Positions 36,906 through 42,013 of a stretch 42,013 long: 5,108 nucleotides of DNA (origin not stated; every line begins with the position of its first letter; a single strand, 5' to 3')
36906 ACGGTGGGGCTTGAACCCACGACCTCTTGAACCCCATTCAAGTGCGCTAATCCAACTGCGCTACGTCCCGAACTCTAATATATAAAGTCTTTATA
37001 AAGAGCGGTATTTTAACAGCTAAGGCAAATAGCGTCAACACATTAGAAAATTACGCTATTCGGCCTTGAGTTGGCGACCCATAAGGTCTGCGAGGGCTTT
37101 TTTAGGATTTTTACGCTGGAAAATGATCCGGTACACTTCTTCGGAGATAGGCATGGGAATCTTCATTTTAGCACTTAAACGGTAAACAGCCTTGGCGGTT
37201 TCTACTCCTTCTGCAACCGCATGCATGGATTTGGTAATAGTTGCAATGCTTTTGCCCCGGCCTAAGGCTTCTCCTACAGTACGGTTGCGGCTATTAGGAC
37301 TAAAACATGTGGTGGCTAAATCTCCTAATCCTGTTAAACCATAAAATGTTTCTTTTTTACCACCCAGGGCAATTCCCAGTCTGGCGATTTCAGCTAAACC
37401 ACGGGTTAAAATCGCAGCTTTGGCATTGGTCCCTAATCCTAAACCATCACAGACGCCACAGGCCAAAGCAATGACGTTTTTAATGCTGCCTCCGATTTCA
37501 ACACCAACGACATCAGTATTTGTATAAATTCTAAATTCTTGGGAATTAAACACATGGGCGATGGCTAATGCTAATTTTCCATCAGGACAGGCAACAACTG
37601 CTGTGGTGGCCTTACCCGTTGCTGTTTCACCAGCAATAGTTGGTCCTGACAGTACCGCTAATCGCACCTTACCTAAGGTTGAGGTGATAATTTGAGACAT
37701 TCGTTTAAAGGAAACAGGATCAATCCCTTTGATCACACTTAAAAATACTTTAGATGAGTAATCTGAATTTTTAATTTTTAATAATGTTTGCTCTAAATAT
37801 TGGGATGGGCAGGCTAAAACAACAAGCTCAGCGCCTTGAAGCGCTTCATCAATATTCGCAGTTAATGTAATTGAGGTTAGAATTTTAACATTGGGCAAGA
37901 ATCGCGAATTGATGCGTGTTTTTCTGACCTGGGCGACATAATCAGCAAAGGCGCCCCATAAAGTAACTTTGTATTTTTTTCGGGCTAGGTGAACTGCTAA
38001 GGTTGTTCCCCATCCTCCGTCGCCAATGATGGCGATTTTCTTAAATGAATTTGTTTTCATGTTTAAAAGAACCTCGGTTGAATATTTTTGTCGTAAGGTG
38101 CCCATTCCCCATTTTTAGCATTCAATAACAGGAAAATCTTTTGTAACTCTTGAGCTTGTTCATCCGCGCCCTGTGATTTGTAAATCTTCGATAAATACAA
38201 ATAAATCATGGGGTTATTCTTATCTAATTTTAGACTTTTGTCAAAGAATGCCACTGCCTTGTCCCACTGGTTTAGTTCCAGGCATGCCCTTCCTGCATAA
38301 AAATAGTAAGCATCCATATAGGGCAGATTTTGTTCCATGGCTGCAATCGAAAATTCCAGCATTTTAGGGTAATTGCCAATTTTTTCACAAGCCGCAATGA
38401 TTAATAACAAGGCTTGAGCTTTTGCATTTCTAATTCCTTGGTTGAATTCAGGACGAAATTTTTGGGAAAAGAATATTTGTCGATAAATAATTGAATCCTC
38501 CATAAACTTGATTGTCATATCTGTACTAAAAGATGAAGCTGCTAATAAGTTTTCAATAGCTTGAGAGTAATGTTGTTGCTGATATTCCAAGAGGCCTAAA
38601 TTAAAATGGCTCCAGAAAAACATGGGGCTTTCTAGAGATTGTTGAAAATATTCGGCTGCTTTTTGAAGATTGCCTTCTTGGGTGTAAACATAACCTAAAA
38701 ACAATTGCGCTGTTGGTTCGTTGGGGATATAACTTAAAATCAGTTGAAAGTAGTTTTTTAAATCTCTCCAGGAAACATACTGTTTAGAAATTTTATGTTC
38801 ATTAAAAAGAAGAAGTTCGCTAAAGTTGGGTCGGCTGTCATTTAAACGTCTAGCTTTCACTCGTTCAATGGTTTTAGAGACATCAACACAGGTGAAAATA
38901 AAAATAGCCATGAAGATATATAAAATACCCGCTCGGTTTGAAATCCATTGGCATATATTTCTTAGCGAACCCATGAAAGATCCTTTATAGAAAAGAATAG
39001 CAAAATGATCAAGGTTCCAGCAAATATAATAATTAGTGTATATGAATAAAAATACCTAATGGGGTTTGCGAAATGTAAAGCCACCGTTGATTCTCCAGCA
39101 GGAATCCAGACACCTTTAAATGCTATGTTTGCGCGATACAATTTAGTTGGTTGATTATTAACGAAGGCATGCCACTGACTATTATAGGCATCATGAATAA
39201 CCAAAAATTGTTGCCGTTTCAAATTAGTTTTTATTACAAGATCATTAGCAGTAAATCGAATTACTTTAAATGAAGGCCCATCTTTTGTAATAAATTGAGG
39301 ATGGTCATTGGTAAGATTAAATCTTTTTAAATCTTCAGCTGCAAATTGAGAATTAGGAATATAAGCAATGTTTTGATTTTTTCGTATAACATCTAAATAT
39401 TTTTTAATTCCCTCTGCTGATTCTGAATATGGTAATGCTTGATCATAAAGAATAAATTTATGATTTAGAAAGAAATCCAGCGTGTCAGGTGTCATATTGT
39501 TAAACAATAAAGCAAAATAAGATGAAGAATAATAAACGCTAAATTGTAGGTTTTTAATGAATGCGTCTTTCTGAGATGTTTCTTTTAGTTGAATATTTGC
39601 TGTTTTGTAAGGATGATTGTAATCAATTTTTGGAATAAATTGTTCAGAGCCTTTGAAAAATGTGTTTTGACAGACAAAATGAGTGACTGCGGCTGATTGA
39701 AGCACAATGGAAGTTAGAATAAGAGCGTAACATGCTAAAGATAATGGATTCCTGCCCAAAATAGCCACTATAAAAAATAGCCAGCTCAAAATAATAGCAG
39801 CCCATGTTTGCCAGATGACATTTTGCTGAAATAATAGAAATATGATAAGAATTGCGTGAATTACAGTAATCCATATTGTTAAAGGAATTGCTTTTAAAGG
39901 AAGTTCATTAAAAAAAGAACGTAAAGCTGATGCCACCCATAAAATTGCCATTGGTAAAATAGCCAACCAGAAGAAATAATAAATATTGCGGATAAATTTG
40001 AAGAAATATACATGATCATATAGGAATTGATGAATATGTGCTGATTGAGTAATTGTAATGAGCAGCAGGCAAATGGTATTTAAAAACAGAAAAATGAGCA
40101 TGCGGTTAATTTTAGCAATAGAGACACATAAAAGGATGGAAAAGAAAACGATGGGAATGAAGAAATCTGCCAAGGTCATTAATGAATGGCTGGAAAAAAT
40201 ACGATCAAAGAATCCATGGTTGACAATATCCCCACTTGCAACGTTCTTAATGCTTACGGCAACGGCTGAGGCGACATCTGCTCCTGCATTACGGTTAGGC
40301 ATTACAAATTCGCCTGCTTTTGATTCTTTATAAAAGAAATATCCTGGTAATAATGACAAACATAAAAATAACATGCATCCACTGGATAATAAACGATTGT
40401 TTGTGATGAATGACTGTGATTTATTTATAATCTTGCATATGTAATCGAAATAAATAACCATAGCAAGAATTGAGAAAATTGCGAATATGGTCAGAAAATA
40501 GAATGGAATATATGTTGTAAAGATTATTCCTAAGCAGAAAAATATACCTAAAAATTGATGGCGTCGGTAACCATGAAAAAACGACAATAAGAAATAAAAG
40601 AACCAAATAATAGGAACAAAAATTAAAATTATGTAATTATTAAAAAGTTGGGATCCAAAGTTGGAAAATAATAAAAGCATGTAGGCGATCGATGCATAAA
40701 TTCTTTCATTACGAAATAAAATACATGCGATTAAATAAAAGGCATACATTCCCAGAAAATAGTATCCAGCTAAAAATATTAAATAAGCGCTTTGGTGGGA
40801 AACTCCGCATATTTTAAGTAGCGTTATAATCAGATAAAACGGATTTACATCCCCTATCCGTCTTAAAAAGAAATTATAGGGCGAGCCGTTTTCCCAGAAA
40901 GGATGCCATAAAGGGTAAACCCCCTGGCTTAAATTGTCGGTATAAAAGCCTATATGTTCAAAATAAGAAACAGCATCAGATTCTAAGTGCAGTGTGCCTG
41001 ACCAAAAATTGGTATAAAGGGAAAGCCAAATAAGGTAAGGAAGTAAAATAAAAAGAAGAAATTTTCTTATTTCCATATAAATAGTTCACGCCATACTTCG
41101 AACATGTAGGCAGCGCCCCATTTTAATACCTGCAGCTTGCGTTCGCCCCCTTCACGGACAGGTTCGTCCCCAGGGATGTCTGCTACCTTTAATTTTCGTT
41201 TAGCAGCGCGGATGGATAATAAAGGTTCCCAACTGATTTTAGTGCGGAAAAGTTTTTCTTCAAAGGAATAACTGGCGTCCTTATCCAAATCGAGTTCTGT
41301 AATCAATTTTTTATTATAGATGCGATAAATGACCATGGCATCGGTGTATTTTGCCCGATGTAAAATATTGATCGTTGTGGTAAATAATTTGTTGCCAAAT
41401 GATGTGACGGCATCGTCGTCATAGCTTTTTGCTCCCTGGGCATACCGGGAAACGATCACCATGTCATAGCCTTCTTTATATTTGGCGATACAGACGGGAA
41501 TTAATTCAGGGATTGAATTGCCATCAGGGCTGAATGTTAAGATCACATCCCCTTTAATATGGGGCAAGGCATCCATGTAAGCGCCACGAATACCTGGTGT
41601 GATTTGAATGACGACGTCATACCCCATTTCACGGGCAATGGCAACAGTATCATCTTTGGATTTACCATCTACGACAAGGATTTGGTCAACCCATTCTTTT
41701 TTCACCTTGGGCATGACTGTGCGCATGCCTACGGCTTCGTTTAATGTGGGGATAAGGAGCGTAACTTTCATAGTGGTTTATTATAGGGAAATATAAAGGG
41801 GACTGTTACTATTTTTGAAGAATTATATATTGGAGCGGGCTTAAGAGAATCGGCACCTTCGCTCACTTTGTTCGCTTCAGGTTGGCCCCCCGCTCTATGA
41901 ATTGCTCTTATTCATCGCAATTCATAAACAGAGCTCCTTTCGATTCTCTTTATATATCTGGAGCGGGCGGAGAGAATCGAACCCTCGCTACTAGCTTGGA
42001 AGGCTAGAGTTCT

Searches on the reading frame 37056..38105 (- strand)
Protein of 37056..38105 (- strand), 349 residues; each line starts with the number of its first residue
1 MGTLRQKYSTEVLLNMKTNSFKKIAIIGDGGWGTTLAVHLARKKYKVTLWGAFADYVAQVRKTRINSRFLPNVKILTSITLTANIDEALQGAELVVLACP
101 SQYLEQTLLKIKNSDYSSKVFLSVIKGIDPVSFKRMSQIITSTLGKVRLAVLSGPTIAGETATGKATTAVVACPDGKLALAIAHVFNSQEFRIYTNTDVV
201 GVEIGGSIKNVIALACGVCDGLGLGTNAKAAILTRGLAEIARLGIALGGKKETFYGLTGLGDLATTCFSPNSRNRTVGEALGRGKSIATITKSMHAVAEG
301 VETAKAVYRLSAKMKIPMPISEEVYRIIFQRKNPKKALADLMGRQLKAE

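Call 16: find_related_loci(query=window:37056-38105:-, collection=genome_contigs, flank=6000)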
Query window:37056-38105:- (349 aa) in genome_contigs; peptide patterns used: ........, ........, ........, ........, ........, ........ (x = any residue, [..] = any of these).
220 stretches matched a pattern; 77 encode a relative of the query (tblastn E <= 1e-3); 77 distinct loci.
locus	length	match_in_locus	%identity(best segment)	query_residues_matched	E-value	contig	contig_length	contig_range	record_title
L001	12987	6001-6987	71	21-349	6e-155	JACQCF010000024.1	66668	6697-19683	MAG: Candidatus Omnitrophota bacterium isolate NC_groundwater_961_Pr1_S-0.2um_46_24 Montesol18-Sp2_coassembly_scaffold_1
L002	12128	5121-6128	72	13-349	8e-154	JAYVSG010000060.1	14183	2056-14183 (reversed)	MAG: Candidatus Omnitrophota bacterium isolate GL74_DN_concoct_188_sub GL74_DN_concoct_188_sub_59, whole genome shotgun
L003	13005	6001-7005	66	15-349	4e-150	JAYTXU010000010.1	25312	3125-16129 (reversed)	MAG: Candidatus Omnitrophota bacterium isolate GFS_5990 GFS_5990_9, whole genome shotgun sequence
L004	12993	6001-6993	67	19-349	8e-149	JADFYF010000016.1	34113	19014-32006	MAG: Candidatus Omnitrophota bacterium isolate nDJH6bin18 nDJH6_bin18_NODE_16_length_34113_cov_3.973754, whole genome sh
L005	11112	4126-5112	66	21-349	5e-147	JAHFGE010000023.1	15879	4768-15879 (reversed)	MAG: Candidatus Omnitrophota bacterium isolate nzgw308 NODE_4412_length_15880_cov_3.274256, whole genome shotgun sequenc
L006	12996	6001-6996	66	16-349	3e-146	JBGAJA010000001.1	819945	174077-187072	MAG: Candidatus Omnitrophota bacterium isolate MAG_AAO_H125.54 AAOH125-54_opera_contig_16, whole genome shotgun sequence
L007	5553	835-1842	65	14-349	1e-147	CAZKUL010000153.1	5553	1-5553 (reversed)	MAG TPA_asm: uncultured Planctomycetales bacterium isolate binchicken_co241_121 genome assembly, contig: NODE_16908_leng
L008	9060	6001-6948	64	34-349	2e-132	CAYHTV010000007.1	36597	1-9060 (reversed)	MAG TPA_asm: uncultured Planctomycetales bacterium isolate ERP119705_co15_632 genome assembly, contig: NODE_840_length_3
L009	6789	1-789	70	87-349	1e-117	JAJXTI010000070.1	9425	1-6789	MAG: bacterium isolate BP4.bin41 NODE_10263_length_9425_cov_1.298344, whole genome shotgun sequence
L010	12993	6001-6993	42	19-349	2e-86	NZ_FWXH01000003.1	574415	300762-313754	Clostridium acidisoli DSM 12555, whole genome shotgun sequence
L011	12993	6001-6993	42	19-349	1e-85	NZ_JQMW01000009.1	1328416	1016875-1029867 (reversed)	Clostridium sp. KNHs214 CC89DRAFT_scf7180000000030_quiver.4_C, whole genome shotgun sequence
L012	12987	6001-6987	41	21-349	1e-84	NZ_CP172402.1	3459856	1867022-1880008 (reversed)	Haloimpatiens lingqiaonensis strain KCTC 15321 chromosome, complete genome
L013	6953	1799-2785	42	14-341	9e-84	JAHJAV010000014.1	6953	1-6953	MAG: Nanoarchaeota archaeon isolate Modern_marine.mb.228 Modern_marine.mb.228_k141_258584, whole genome shotgun sequence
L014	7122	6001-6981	43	23-349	7e-82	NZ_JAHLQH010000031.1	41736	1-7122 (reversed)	Clostridium sp. MSJ-8 Md-8-1_ctg0026, whole genome shotgun sequence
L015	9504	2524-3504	41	21-349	4e-80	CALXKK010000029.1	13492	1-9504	MAG: uncultured Clostridia bacterium isolate BRZ_NT__bin20 genome assembly, contig: BRZ_NT__NODE_5620_length_13492_cov_1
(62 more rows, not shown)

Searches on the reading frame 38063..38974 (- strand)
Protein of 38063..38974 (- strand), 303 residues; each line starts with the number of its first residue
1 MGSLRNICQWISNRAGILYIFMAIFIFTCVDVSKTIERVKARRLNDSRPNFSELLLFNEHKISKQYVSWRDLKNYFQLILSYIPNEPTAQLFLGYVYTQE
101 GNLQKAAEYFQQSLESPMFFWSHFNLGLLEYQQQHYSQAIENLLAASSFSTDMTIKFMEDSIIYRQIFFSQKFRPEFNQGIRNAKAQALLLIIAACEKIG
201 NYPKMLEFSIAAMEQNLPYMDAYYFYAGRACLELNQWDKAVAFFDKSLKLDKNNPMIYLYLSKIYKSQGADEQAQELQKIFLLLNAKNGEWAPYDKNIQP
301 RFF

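Call 94: search_protein_families(library=pfam, proteins=[window:38063-38974:-], max_evalue=0.001)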
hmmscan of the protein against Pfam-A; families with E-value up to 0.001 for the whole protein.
window:38063-38974:- (303 aa): 15 families
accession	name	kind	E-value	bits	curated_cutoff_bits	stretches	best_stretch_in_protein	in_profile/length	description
PF07719.23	TPR_2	-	4.9e-16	57.9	27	2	223-254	3-34/34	Tetratricopeptide repeat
PF13414.12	TPR_11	-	1.5e-13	50.6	26.8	1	228-269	1-42/42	TPR repeat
PF00515.34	TPR_1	-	1.5e-12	47.2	27.8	2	224-254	4-34/34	Tetratricopeptide repeat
PF13424.12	TPR_12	-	7.3e-12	45.8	30.1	0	186-252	3-76/77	Tetratricopeptide repeat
PF13432.12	TPR_16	-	5.5e-11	43.2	32.7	0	77-114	22-58/65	Tetratricopeptide repeat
PF13428.12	TPR_14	-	3.3e-10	40.1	23.5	1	224-263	4-43/44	Tetratricopeptide repeat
PF13181.12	TPR_8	-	1.4e-09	37.8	25.7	0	89-115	3-29/34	Tetratricopeptide repeat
PF13176.12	TPR_7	-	1.9e-09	37.3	27.9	0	92-115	4-27/36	Tetratricopeptide repeat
PF14559.12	TPR_19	-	2.1e-07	31.6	25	1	232-277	2-47/68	Tetratricopeptide repeat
PF12895.13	ANAPC3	-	2.2e-06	28.3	27.2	1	77-144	13-80/82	Anaphase-promoting complex, cyclosome, subunit 3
PF13431.12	TPR_17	-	4.6e-05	23.8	24.4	0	243-276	1-34/34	Tetratricopeptide repeat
PF23914.1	TPR_CcmH_CycH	-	8.9e-05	22.8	42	0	227-278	56-107/158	Cytochrome c-type biogenesis protein H TPR domain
PF25062.1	ARM_TT21_N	-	0.00019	21.7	40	0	206-271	85-151/222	Tetratricopeptide repeat protein 21 N-terminal ARM repeat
PF13371.12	TPR_9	-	0.00032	21.1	35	0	71-115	13-57/73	Tetratricopeptide repeat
PF23300.3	HEAT_Nup120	-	0.00053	20.3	29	0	79-113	18-52/170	Nucleoporin Nup120, HEAT repeats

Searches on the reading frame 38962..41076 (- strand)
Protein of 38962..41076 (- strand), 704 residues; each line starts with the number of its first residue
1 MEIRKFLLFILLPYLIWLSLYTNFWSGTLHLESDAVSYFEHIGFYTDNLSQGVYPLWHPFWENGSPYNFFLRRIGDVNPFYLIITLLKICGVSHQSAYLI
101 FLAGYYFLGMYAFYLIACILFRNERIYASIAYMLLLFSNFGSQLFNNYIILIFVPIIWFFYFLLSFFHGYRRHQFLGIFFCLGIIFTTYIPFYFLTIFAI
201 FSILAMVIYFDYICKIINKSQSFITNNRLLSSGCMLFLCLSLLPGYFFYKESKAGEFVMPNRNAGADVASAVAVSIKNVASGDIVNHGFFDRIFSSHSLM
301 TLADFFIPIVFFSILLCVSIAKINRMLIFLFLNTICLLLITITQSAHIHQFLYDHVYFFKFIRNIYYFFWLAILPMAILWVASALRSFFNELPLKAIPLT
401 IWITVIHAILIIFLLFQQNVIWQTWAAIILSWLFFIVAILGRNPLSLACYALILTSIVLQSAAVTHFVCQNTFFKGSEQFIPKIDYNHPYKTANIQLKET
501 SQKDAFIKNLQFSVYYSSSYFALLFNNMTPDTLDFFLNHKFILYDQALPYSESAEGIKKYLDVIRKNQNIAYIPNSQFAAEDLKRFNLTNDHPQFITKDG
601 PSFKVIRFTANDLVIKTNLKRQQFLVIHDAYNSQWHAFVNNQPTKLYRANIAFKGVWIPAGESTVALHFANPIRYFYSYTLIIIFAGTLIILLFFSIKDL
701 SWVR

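Call 94: search_protein_families(library=pfam, proteins=[window:38962-41076:-], max_evalue=0.001)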
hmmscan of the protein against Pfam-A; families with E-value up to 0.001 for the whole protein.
window:38962-41076:- (704 aa): 1 family
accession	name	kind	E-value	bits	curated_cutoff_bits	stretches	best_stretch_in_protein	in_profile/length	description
PF09586.16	YfhO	-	1.2e-07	30.9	28.5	1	572-673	730-827/835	Bacterial membrane protein YfhO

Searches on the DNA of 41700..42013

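Call 89: search_rna_families(source=window, start=41700, end=42013, threshold=evalue, max_evalue=10)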
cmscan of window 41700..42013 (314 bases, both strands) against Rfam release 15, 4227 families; matches with E-value up to 10: 1.
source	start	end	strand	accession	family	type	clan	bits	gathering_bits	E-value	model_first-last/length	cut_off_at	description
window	41962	42013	-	RF00005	tRNA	Gene; tRNA;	CL00001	34.5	29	9.2e-06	20-71/71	5'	tRNA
